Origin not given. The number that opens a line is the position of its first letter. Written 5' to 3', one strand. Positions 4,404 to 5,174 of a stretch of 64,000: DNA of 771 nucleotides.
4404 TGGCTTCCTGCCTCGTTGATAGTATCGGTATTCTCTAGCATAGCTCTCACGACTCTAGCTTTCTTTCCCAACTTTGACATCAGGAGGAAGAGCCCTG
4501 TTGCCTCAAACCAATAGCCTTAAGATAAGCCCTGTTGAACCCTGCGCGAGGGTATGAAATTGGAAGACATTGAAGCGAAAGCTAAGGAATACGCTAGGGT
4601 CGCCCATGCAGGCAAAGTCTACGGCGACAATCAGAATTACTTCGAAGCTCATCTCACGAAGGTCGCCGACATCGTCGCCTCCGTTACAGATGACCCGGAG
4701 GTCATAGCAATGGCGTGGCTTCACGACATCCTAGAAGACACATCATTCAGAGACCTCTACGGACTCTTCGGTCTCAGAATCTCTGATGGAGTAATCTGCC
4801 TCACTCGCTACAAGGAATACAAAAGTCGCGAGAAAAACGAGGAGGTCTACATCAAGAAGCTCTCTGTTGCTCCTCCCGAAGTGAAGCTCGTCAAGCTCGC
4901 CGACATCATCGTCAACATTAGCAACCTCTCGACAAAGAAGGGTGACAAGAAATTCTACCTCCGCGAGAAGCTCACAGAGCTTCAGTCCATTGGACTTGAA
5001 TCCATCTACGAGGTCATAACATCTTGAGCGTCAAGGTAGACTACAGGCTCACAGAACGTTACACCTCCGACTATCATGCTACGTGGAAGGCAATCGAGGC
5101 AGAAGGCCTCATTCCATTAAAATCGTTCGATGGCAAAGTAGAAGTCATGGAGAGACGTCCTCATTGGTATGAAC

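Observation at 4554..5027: Element-encoded SpoT/RelA-type HD hydrolase (small alarmone hydrolase / Mesh1-like)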

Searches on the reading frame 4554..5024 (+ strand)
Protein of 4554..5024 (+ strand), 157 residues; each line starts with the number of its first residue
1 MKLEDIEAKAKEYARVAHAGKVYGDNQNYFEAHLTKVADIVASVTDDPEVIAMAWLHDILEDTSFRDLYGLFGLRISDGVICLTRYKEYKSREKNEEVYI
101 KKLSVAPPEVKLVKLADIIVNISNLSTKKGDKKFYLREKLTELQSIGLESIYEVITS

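Call 4: search_protein_families(library=pfam, proteins=[window:4554-5024:+], max_evalue=1)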
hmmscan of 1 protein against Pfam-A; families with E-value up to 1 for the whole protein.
window:4554-5024:+ (157 aa): 2 families
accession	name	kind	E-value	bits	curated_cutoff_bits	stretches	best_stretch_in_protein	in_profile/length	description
PF13328.12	HD_4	-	1e-08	35.5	27.2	1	10-132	1-134/156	HD domain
PF01966.28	HD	-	0.0024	18.6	22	1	32-119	3-113/116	HD domain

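Call 5: search_protein_families(library=phrogs, proteins=[window:4554-5024:+], max_evalue=0.01)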
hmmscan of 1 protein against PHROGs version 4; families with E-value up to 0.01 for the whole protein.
window:4554-5024:+ (157 aa): 5 families
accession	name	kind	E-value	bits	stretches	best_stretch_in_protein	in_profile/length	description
phrog_990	-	other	7.4e-28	98.8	1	4-139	152-288/374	metal-dependent phosphohydrolase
phrog_15275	-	unknown function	5.5e-05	23.9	1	12-127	35-153/223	-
phrog_32047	-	other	0.00012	22.5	1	10-65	27-85/301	phosphohydrolase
phrog_30929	-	unknown function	0.0017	18.4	1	31-122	261-348/413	-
phrog_3965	-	unknown function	0.0046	18.3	1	34-138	10-112/143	-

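Call 6: search_protein_families(library=ncbifam, proteins=[window:4554-5024:+], max_evalue=1)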
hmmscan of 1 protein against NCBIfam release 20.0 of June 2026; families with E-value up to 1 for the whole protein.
window:4554-5024:+ (157 aa): 3 families
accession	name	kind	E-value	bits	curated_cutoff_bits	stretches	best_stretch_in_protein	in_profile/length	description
TIGR00691.1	spoT_relA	subfamily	2e-10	39.7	499.2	1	12-133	3-130/687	RelA/SpoT family protein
NF008303.0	PRK11092.1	equivalog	9.6e-10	37.3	947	1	9-136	25-158/702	bifunctional GTP diphosphokinase/guanosine-3',5'-bis pyrophosphate 3'-pyrophosphohydrolase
NF042997.1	bet_ethrase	equivalog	0.12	11.4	440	1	22-101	177-249/273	beta-etherase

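Call 7: search_solved_structures(query=window:4554-5024:+, max_evalue=1, show_alignments=3)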
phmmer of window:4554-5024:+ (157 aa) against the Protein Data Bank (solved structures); distinct sequences matched with E-value up to 1: 22.
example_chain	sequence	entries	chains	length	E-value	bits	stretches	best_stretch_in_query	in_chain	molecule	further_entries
7qps_A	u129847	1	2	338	4.6e-10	42.9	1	10-139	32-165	ACT domain protein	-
7qpr_A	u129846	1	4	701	1.5e-09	41.2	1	10-138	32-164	ACT domain protein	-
8acu_A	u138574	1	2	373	4.7e-09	39.6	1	9-132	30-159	GTP pyrophosphokinase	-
7oiw_A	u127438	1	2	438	1.1e-08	38.4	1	10-141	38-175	GTP pyrophosphokinase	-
1vj7_A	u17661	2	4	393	1.3e-08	38.2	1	8-139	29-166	Bifunctional RELA/SPOT | Bifunctional (p)ppGpp synthase/hydrolase RelA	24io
6yxa_A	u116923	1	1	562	1.4e-08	38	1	9-132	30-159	GTP pyrophosphokinase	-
3nqw_A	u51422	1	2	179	7.3e-07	32.5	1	30-127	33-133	CG11900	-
7qoc_A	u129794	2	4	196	2e-05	27.8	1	12-124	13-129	Guanosine polyphosphate pyrophosphohydrolases/synthetases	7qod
6s2t_A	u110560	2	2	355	6.3e-05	26.2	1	9-140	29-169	(P)ppGpp synthetase I, SpoT/RelA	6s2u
7ohg_A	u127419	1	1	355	6.3e-05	26.2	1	9-140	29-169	Guanosine-3',5'-bis(Diphosphate) 3'-pyrophosphohydrolase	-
6s2v_A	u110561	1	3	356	6.3e-05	26.2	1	9-140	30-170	(P)ppGpp synthetase I, SpoT/RelA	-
4yf1_A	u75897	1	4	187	0.00013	25.2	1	8-125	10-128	Lmo0812 protein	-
9s6k_B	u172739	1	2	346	0.00017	24.8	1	17-127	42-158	GTP pyrophosphokinase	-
6yvc_A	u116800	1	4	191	0.00039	23.7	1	30-123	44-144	Bifunctional (P)ppGpp synthetase/guanosine-3',5'-bis(Diphosphate) 3'-pyrophosphohydrolase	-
6z3n_AAA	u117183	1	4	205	0.00039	23.7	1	17-123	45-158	Hydrolase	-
7smg_A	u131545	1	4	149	0.0075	19.5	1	8-122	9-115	(p)ppApp hydrolase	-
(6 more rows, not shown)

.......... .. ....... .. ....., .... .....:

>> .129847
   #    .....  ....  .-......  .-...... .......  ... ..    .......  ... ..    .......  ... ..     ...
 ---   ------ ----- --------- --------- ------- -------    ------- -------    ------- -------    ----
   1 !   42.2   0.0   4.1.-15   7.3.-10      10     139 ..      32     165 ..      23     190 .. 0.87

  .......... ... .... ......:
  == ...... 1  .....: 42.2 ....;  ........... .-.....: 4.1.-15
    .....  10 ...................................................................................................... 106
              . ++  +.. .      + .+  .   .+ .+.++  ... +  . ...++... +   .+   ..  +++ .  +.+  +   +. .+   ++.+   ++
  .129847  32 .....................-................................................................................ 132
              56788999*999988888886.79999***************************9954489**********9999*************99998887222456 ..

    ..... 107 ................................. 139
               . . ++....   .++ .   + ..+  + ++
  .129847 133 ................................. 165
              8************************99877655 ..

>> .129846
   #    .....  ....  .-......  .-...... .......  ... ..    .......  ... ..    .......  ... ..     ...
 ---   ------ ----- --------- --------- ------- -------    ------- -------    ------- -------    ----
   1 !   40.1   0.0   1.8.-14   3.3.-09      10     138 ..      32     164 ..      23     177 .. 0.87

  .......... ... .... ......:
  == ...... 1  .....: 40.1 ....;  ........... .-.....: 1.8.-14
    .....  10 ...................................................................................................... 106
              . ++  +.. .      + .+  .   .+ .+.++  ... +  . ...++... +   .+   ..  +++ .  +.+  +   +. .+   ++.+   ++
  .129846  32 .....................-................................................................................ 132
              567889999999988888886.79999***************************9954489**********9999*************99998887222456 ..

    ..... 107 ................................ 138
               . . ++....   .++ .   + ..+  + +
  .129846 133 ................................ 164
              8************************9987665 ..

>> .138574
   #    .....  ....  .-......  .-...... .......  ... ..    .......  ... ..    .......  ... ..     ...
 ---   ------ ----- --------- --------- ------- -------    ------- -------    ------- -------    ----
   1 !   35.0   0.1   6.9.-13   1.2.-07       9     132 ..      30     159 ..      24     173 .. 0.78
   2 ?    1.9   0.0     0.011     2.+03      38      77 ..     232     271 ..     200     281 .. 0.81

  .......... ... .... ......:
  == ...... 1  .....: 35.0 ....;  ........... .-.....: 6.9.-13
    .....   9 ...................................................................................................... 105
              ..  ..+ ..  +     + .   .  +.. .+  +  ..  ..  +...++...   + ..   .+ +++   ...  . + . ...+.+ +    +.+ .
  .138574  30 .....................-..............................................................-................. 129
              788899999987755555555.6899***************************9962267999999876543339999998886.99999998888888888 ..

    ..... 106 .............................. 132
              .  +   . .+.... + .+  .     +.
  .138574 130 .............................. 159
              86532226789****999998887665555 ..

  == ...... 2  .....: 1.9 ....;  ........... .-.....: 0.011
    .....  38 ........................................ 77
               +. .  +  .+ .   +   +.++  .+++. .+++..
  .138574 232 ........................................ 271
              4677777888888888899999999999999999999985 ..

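Call 13: find_homologous_proteins(query=window:4554-5024:+, max_evalue=0.001)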
Query window:4554-5024:+ (157 aa): 5 proteins with E <= 0.001 among 89 candidates.
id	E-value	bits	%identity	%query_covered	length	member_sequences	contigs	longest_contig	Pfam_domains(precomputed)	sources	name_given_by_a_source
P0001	6.3e-94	330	99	99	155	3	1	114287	PF13328.13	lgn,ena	-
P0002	1.0e-32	131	51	92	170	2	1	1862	PF13328.13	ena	-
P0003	1.1e-16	79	42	78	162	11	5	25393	PF13328.13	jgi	jgi:guanosine-3',5'-bis(diphosphate) 3'-pyrophosphohydrolase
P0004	8.2e-11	60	38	78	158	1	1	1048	PF13328.13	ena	-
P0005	1.1e-4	40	37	64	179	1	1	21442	PF13328.13,PF01966.29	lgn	-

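Call 14: search_dna_similar(query=window:4554-5024:+, collection=phages, mode=protein, max_rows=30)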
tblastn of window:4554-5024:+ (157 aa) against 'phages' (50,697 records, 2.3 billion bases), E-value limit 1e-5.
Records with a match: 119; places in all: 119; records where one place covers at least 80% of the query: 37.
Best place of each record, by identity: <60% 119.
By first word of the organism name: Vibrio 49; Pseudomonas 18; Stenotrophomonas 6; Nodularia 5; Escherichia 4; Pasteurella 4; Acinetobacter 3; Rhizobium 3; Listeria 3; Aeromonas 3; and 14 more.
By host as written in the record: Vibrio harveyi BAA-1116 36; - 9; Vibrio campbellii BB120 7; Stenotrophomonas maltophilia B28B 5; Listeria monocytogenes 3; Nodularia spumigena kac68 3; Pseudomonas sp. 3; Vibrio parahaemolyticus ATCC 33844 3; and 38 more.
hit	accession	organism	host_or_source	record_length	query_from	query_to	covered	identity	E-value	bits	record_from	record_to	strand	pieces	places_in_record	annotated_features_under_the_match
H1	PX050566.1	Acinetobacter phage vB_AciJM_313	Acinetobacter johnsonii CEMTC 8123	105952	9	144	87%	37.9%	7e-9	59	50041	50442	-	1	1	guanosine polyphosphate pyrophosphohydrolase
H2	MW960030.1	Rhizobium phage RHph_X66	R. phaseoli sv. phaseoli INC 2-5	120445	10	144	86%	36.8%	1e-8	58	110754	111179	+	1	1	putative metal-dependent phosphohydrolase protein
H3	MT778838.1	Rhizobium phage V1VFA-S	-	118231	10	144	86%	36.8%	1e-8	58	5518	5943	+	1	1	bifunctional (p)ppGpp synthetase/guanosine-3',5'-bis(diphosphate) ...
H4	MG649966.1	Vibrio phage Ceto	Vibrio harveyi BAA-1116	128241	2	141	89%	34.0%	4e-9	59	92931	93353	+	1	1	hypothetical protein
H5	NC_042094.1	Vibrio phage Ceto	Vibrio harveyi BAA-1116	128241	2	141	89%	34.0%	4e-9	59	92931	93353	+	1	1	metal-dependent phosphohydrolase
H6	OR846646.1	Enterococcus phage Efs 1-1-1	Enterococcus faecalis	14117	9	143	86%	35.0%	2e-9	61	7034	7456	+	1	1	record has no annotation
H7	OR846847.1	Listeria phage LM 4-11-1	Listeria monocytogenes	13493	9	143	86%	34.3%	1e-9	61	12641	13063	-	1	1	record has no annotation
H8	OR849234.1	Listeria phage LM 4-14-1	Listeria monocytogenes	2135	10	143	85%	33.8%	3e-9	60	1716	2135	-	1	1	record has no annotation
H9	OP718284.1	Aeromonas phage vB_AceP_PAc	Aeromonas caviae AC-CY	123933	9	147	89%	32.4%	9e-7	53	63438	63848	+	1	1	hypothetical protein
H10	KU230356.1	Nodularia phage vB_NpeS-2AV2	Nodularia sp. AV2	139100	6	135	83%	34.1%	2e-8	57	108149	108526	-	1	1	HD domain protein | hypothetical protein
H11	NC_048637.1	Nodularia phage vB_NpeS-2AV2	Nodularia sp. AV2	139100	6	135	83%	34.1%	2e-8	57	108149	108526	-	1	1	metal-dependent phosphohydrolase | hypothetical protein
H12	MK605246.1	Nodularia phage vB_NspS-kac68v162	Nodularia spumigena kac68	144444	6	135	83%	34.1%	2e-8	57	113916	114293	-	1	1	HD domain-containing protein | hypothetical protein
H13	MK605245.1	Nodularia phage vB_NspS-kac68v161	Nodularia spumigena kac68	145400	6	135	83%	34.1%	2e-8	57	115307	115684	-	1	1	HD domain-containing protein | hypothetical protein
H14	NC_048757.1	Nodularia phage vB_NspS-kac68v161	Nodularia spumigena kac68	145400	6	135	83%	34.1%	2e-8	57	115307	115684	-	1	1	metal-dependent phosphohydrolase | hypothetical protein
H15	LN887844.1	Pseudomonas phage VCM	-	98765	1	134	85%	32.9%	2e-9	61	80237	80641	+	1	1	hypothetical protein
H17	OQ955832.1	Escherichia phage vB_EcoS_PJ16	Multidrug resistant Escherichia coli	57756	11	155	92%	30.3%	3e-8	57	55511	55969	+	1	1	PJ16_095: polyphosphate hydrolase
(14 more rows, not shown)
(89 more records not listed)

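Call 15: find_encoding_contigs(protein=P0001, flank=10000, max_places=6)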
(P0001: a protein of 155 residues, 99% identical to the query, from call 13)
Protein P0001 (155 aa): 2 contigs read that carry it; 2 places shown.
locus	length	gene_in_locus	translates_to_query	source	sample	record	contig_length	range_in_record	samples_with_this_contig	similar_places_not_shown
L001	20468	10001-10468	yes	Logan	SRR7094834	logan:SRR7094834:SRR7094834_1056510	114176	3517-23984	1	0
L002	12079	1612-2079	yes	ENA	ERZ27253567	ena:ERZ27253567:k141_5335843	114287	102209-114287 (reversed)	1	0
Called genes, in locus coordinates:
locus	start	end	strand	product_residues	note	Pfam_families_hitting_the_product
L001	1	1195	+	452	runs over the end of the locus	PF13148:DUF3987 (weak)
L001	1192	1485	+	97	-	-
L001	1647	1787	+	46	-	-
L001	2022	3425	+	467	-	PF19474:DUF6011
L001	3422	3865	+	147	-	-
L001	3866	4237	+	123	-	-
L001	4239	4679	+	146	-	-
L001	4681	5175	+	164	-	-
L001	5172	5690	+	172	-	-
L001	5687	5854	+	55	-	-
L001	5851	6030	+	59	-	-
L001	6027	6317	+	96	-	-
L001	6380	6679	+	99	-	-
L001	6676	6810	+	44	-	-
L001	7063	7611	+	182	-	-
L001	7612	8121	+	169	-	-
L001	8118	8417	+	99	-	-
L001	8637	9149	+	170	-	PF10686:YAcAr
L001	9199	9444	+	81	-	-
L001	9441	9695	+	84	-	-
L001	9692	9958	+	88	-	-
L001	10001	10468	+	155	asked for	PF13328:HD_4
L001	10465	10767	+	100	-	-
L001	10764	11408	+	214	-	-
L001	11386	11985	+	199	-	-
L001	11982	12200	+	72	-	-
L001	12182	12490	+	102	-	-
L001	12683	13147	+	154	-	-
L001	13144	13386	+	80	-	-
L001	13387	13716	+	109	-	-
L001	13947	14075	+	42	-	-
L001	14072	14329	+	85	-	-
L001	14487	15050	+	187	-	PF13456:RVT_3 (weak)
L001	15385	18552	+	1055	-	-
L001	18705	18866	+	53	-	-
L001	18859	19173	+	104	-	-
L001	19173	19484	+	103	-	-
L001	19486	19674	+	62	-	-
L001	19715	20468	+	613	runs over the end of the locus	-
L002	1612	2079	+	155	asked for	PF13328:HD_4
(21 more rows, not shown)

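Call 16: find_encoding_contigs(protein=P0003, flank=10000, max_places=6)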
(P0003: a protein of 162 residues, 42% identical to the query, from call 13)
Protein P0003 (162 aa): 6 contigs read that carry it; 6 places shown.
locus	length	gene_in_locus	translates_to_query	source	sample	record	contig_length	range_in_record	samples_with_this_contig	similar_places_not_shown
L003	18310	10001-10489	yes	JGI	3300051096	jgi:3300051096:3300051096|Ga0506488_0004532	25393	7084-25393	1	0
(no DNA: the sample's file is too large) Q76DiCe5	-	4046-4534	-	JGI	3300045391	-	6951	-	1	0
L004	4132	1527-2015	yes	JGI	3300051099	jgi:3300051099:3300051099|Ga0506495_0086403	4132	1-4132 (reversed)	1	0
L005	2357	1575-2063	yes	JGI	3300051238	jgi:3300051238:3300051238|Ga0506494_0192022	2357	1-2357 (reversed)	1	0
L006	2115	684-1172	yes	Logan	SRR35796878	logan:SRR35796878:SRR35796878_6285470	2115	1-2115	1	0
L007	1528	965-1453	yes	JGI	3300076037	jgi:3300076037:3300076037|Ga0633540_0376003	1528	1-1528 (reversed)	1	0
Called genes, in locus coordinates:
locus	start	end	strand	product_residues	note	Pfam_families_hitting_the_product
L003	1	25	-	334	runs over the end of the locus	-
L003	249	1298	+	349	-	PF13091:PLDc_2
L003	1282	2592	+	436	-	-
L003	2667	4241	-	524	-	PF06253:MTTB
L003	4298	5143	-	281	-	PF00196:GerE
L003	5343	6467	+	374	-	PF00005:ABC_tran, PF08402:TOBE_2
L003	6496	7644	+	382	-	PF01547:SBP_bac_1, PF13531:SBP_bac_11 (weak), PF13416:SBP_bac_8, PF13343:SBP_bac_6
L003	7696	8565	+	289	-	PF00528:BPD_transp_1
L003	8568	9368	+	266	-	PF00528:BPD_transp_1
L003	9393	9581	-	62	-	-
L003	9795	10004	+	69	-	-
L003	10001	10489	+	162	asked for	PF13328:HD_4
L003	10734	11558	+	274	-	PF09339:HTH_IclR, PF01614:IclR_C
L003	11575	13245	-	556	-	PF13400:Tad, PF09977:Tad_C, PF26942:DUF8293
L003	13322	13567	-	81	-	PF07811:TadE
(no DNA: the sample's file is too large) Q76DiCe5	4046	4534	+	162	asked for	PF13328:HD_4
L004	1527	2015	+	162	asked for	PF13328:HD_4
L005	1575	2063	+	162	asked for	PF13328:HD_4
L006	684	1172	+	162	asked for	PF13328:HD_4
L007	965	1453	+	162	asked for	PF13328:HD_4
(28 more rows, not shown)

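Call 40: find_related_loci(query=window:4554-5024:+, collection=viral_contigs, flank=6000)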
Query window:4554-5024:+ (157 aa) in viral_contigs; peptide patterns used: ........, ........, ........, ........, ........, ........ (x = any residue, [..] = any of these).
10 stretches matched a pattern, but none encodes a relative of the query by tblastn (E <= 1e-3).
